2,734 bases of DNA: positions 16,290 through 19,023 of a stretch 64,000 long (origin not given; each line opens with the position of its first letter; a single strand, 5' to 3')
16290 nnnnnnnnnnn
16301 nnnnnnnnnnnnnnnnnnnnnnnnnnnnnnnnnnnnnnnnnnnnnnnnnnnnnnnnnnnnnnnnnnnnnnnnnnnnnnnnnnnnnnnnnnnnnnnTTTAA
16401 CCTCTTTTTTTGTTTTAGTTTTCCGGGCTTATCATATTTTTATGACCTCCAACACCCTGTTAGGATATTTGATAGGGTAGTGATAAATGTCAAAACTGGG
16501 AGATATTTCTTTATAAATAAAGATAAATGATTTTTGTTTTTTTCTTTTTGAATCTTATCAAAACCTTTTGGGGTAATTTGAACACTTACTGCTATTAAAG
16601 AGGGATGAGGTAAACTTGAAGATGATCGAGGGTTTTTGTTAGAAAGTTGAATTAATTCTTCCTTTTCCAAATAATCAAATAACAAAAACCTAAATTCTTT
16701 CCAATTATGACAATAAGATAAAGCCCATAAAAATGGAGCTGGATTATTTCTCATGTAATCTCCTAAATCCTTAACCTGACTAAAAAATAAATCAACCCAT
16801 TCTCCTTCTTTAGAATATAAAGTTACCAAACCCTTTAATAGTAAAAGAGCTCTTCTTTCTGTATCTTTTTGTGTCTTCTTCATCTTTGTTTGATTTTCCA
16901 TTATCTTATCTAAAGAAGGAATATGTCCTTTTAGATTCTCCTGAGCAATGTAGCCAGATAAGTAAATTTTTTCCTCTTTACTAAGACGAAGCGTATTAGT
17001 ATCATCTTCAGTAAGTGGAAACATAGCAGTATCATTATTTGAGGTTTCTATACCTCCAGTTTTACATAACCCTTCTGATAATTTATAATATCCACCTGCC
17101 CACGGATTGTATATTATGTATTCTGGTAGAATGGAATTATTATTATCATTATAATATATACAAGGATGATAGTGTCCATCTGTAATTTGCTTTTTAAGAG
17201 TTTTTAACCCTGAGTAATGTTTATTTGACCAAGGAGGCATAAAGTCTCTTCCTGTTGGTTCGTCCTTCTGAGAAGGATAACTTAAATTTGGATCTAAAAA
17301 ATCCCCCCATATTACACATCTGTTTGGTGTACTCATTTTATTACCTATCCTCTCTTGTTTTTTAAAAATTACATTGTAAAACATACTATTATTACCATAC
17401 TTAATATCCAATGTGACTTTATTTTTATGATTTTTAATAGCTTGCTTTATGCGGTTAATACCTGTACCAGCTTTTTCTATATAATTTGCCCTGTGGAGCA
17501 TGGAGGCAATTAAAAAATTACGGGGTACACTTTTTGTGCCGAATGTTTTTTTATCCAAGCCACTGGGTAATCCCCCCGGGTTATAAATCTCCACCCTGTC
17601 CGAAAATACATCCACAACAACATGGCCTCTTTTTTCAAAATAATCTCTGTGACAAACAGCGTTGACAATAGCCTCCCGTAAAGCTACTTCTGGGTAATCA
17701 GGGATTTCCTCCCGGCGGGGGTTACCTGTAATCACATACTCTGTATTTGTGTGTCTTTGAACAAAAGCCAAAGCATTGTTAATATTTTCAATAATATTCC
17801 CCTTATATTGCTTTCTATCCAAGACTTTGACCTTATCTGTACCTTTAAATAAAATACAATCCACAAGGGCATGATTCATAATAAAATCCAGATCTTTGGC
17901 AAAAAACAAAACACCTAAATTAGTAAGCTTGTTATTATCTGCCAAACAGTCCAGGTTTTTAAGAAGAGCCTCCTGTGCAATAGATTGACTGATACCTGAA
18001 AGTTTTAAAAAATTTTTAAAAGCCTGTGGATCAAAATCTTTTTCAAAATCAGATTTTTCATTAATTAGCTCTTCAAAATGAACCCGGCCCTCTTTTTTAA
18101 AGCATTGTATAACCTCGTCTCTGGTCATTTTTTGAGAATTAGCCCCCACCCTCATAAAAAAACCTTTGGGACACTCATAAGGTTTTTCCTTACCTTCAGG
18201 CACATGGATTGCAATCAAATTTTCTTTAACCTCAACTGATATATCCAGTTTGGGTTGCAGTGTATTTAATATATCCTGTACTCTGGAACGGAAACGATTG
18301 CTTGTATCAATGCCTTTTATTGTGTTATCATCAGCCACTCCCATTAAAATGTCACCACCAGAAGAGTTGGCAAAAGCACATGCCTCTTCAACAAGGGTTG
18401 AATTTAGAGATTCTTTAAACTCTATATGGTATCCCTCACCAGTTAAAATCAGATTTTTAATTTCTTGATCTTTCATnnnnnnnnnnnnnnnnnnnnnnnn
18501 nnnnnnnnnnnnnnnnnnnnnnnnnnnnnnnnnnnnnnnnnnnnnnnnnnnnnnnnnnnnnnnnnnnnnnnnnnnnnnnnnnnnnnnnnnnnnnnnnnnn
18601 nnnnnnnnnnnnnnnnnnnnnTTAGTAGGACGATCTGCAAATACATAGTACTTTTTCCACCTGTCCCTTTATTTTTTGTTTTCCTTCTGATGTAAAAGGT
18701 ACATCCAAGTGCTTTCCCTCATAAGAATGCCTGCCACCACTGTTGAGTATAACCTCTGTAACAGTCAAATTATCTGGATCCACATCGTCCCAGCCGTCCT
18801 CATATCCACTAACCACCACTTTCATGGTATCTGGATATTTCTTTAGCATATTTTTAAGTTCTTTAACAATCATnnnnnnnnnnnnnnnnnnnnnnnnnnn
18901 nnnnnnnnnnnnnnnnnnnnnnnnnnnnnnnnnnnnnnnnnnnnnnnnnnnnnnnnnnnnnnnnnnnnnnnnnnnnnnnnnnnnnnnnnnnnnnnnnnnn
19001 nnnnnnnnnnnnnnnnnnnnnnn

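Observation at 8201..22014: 13.8-kb Type I R-M super-operon with three cargo blocks wedged between the hsd genes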

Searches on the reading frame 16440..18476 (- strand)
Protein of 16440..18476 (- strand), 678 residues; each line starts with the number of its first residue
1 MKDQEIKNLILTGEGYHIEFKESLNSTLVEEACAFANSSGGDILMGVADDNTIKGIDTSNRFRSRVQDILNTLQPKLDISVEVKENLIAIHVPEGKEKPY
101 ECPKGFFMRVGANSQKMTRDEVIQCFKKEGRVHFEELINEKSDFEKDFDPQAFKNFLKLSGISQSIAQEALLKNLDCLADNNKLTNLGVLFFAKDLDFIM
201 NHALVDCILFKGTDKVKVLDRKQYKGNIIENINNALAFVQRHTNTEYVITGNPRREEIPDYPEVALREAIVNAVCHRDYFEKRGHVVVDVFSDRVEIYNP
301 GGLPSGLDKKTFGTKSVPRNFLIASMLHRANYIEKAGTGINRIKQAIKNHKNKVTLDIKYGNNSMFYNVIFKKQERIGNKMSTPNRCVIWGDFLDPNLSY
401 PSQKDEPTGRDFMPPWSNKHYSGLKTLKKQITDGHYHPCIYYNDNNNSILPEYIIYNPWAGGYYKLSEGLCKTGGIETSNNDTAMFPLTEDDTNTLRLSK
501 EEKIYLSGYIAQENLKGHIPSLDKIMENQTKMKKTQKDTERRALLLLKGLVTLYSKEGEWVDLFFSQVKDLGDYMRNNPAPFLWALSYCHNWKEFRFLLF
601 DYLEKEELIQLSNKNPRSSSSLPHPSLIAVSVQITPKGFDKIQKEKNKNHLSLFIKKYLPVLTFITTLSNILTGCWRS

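Call 3: search_protein_families(library=pfam, proteins=[window:16440-18476:-], max_evalue=0.01)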
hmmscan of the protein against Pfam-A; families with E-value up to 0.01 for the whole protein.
window:16440-18476:- (678 aa): 2 families
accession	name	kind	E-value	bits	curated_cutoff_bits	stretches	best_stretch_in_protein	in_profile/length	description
PF04326.19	SLFN_AlbA_2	-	3.5e-20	73.1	25.3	1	14-118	1-118/118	Schlafen, AlbA_2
PF13749.12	HATPase_c_4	-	7e-17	61.7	26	1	285-352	3-73/89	Putative ATP-dependent DNA helicase recG C-terminal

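Call 4: search_protein_families(library=padloc, proteins=[window:16440-18476:-], max_evalue=0.01)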
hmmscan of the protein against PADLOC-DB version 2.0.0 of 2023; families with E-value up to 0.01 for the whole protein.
window:16440-18476:- (678 aa): 3 families
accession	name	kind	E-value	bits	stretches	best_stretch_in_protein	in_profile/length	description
PDLC02394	pAgo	-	1.1e-18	64.4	1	27-303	56-356/1121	-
PDLC02402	Aga_SIR2-PNTD1-PNTD2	-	2.8e-15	53.5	1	179-378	366-569/876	Class I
PDLC02418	Aga_SIR2-Kinase-PNTD1-PNTD2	-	3.4e-10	36.8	1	221-311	282-369/756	Class I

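Call 84: search_protein_families(library=ncbifam, proteins=[window:16440-18476:-], max_evalue=0.001)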
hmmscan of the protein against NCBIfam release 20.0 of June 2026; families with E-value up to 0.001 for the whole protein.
window:16440-18476:- (678 aa): 0 families

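Call 94: search_protein_families(library=phrogs, proteins=[window:16440-18476:-], max_evalue=0.01)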
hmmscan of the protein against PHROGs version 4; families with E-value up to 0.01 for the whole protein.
window:16440-18476:- (678 aa): 1 family
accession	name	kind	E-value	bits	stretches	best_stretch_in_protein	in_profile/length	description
phrog_12156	-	DNA, RNA and nucleotide metabolism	5.7e-60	204.3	1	8-349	12-378/485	DNA helicase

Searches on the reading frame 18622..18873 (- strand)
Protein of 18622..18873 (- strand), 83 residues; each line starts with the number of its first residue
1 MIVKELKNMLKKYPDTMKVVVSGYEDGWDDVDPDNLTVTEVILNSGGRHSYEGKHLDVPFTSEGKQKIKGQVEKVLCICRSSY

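Call 3: search_protein_families(library=pfam, proteins=[window:18622-18873:-], max_evalue=0.01)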
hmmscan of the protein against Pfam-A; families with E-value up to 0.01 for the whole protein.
window:18622-18873:- (83 aa): 0 families

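Call 4: search_protein_families(library=padloc, proteins=[window:18622-18873:-], max_evalue=0.01)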
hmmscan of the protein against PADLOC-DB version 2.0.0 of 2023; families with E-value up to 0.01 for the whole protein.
window:18622-18873:- (83 aa): 0 families

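Call 84: search_protein_families(library=ncbifam, proteins=[window:18622-18873:-], max_evalue=0.001)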
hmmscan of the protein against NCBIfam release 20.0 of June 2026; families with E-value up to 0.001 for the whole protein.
window:18622-18873:- (83 aa): 0 families

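Call 94: search_protein_families(library=phrogs, proteins=[window:18622-18873:-], max_evalue=0.01)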
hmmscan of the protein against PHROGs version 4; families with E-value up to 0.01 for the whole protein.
window:18622-18873:- (83 aa): 0 families

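Call 95: search_solved_structures(query=window:18622-18873:-, max_evalue=10)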
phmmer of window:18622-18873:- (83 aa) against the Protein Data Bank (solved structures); distinct sequences matched with E-value up to 10: 8.
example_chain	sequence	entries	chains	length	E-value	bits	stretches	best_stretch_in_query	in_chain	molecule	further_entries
2rjn_A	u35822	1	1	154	0.11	15.9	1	6-35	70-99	Response regulator receiver:Metal-dependent phosphohydrolase, HD subdomain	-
4n9x_A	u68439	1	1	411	0.28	14.6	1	7-61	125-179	Putative monooxygenase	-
5gnf_A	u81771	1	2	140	0.65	13.4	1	23-47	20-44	Uncharacterized protein AcrF3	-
5gqh_B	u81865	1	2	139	0.65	13.4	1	23-47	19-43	anti-CRISPR protein 3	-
5b7i_B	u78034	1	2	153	0.71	13.3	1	23-47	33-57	Uncharacterized protein AcrF3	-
2b4w_A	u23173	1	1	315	1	12.8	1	40-74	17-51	hypothetical protein, conserved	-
6q4z_A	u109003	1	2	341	1.3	12.5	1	40-74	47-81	LmxM MPT-2 D94N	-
6q4x_A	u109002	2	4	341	1.3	12.5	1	40-74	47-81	Uncharacterized protein | LmxM MPT-2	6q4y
